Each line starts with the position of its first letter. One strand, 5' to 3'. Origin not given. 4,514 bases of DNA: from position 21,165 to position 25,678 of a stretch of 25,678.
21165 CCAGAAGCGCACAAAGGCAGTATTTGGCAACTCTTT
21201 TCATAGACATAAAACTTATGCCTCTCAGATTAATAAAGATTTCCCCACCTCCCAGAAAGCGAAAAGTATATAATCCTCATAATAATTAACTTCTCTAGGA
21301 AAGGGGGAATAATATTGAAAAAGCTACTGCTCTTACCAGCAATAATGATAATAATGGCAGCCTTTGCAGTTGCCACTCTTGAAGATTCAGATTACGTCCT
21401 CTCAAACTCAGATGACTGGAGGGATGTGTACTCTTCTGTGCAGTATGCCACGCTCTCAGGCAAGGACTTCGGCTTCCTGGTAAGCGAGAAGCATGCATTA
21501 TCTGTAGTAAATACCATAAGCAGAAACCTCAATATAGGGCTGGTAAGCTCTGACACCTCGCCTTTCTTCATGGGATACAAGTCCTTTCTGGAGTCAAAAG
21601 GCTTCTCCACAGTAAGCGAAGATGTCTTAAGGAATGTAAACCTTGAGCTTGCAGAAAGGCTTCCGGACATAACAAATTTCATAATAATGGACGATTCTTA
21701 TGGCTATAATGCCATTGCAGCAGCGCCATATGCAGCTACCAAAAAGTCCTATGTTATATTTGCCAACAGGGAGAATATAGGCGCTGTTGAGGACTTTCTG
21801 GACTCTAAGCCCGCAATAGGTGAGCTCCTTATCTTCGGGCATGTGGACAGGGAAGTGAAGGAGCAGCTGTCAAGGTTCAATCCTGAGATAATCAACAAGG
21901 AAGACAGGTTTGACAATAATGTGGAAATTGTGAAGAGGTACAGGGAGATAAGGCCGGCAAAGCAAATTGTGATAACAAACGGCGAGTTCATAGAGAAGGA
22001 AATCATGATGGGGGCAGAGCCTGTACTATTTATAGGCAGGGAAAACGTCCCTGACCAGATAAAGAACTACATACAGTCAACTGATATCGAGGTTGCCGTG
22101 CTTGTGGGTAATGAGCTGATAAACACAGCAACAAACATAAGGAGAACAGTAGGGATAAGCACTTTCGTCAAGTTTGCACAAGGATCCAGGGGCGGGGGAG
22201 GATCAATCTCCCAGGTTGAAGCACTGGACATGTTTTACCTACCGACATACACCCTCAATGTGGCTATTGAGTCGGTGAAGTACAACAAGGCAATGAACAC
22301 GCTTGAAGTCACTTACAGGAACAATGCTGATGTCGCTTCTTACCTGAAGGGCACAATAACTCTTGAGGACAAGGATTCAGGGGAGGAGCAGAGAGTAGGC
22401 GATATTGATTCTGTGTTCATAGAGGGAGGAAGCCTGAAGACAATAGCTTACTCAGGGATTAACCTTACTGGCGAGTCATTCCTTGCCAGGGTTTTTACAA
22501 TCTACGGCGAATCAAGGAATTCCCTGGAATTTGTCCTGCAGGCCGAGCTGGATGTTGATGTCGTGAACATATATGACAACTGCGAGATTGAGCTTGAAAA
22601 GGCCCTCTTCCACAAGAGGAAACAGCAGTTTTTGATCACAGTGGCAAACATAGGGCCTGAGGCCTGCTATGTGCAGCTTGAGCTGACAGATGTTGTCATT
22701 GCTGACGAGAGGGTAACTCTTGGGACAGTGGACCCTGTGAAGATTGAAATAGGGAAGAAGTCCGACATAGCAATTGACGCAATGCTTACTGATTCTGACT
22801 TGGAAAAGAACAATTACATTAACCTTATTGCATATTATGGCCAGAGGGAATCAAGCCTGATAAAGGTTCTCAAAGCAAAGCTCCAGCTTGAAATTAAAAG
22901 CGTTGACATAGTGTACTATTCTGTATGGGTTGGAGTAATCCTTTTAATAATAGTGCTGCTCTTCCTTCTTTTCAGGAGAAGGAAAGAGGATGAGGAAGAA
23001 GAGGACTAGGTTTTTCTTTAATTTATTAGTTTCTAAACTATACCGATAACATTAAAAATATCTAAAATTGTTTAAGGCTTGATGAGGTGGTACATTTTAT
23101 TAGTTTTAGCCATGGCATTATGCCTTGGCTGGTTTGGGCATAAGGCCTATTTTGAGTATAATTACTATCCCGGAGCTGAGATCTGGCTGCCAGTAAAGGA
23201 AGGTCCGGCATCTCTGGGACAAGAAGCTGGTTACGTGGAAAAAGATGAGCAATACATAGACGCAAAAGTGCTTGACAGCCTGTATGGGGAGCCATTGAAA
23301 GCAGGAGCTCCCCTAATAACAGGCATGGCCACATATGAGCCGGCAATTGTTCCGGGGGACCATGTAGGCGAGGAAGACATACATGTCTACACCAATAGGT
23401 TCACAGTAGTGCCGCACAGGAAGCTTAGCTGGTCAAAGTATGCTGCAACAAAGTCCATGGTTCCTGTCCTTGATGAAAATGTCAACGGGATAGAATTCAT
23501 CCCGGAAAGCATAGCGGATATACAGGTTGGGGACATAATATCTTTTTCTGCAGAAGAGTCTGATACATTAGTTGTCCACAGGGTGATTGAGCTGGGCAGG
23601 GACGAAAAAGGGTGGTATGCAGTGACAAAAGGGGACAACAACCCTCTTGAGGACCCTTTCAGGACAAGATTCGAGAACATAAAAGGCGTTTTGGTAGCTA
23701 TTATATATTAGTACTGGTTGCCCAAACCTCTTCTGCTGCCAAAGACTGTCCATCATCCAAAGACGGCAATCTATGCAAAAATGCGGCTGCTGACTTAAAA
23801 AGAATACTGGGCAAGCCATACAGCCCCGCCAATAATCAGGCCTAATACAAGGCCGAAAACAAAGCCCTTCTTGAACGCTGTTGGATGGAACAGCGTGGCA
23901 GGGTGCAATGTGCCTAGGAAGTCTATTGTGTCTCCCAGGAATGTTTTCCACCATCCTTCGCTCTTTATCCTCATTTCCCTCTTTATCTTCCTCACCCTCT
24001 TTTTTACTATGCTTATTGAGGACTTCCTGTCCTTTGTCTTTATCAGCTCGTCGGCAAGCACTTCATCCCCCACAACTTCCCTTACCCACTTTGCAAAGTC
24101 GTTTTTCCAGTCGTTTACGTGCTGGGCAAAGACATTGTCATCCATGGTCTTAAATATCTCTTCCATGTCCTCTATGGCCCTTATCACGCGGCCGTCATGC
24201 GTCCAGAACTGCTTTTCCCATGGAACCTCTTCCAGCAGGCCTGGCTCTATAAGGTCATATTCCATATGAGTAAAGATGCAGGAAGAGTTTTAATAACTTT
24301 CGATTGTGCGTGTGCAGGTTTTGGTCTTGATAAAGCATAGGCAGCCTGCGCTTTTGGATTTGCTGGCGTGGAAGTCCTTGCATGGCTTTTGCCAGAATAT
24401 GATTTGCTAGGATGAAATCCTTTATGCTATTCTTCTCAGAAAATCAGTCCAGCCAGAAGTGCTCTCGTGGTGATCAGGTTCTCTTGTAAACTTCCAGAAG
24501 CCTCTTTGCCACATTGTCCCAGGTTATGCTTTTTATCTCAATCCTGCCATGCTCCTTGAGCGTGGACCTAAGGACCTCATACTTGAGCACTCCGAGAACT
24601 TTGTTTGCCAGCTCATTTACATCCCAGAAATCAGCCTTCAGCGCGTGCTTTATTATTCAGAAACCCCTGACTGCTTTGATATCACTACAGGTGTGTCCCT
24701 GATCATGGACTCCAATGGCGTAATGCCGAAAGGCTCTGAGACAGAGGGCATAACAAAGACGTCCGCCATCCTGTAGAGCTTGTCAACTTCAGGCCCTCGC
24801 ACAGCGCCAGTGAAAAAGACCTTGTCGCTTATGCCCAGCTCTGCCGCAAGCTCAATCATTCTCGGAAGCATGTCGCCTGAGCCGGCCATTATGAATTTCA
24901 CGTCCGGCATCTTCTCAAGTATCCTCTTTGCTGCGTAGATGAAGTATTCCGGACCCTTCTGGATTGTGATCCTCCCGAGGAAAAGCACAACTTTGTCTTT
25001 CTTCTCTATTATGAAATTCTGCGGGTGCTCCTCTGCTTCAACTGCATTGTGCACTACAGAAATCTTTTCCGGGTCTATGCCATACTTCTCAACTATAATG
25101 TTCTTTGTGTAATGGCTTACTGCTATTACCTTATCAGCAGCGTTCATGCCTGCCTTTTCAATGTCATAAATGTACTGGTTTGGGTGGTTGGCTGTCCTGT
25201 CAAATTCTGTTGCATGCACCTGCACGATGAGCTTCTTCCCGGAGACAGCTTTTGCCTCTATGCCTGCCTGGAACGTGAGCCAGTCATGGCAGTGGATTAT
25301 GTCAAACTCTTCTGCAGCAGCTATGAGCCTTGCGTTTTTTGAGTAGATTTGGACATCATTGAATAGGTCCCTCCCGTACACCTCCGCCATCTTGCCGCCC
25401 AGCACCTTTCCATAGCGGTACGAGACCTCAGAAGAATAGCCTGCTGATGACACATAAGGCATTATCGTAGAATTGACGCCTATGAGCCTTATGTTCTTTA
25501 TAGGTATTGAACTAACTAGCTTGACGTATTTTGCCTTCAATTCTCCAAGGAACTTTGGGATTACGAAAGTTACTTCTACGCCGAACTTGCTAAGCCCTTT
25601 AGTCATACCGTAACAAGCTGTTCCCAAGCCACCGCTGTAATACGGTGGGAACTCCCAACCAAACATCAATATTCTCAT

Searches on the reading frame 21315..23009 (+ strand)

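Call 4: search_protein_families(library=pfam, proteins=[window:21315-23009:+], max_evalue=0.01)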
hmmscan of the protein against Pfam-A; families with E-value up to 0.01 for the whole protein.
window:21315-23009:+ (564 aa): 0 families

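Call 5: search_protein_families(library=ncbifam, proteins=[window:21315-23009:+], max_evalue=0.01)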
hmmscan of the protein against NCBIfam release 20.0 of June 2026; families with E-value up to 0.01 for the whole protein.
window:21315-23009:+ (564 aa): 1 family
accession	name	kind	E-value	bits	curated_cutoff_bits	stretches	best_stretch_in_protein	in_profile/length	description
NF052590.1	ArlF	equivalog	0.0099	16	110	0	391-468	18-94/137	archaellum stator protein ArlF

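Call 53: search_protein_families(library=padloc, proteins=[window:21315-23009:+], max_evalue=0.001)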
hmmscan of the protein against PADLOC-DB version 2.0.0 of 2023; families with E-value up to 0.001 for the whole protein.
window:21315-23009:+ (564 aa): 0 families

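Call 72: search_protein_families(library=pfam, proteins=[window:21315-23009:+], max_evalue=0.1)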
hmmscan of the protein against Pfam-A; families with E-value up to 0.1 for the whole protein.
window:21315-23009:+ (564 aa): 2 families
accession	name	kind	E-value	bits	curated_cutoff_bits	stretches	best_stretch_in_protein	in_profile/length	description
PF01034.25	Syndecan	-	0.025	15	25.2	1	536-560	15-39/64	Syndecan domain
PF04122.17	CW_binding_2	-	0.043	14.8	24.9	0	131-175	25-63/73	Cell wall binding domain 2 (CWB2)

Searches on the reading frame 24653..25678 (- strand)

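Call 7: search_protein_families(library=pfam, proteins=[window:24653-25678:-], max_evalue=0.001)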
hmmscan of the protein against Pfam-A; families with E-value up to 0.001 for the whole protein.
window:24653-25678:- (341 aa): 6 families
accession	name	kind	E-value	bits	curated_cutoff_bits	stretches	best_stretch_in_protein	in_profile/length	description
PF00534.26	Glycos_transf_1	-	2.7e-33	115.4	26.4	1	216-341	3-129/172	Glycosyl transferases group 1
PF13692.12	Glyco_trans_1_4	-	3.3e-26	92.7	27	1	229-341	2-113/142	Glycosyl transferases group 1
PF13439.12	Glyco_transf_4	-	1.1e-25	91.1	28.5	1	16-216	2-169/170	Glycosyltransferase Family 4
PF08323.17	Glyco_transf_5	-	5.2e-20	72.6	22.7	1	2-199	1-228/239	Starch synthase catalytic domain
PF13579.12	Glyco_trans_4_4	-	1.1e-15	58.8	29.7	1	16-211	1-157/158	Glycosyl transferase 4-like domain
PF20706.3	GT4-conflict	-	8.9e-12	45.1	26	1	171-340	137-317/385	Family 4 Glycosyltransferase in conflict systems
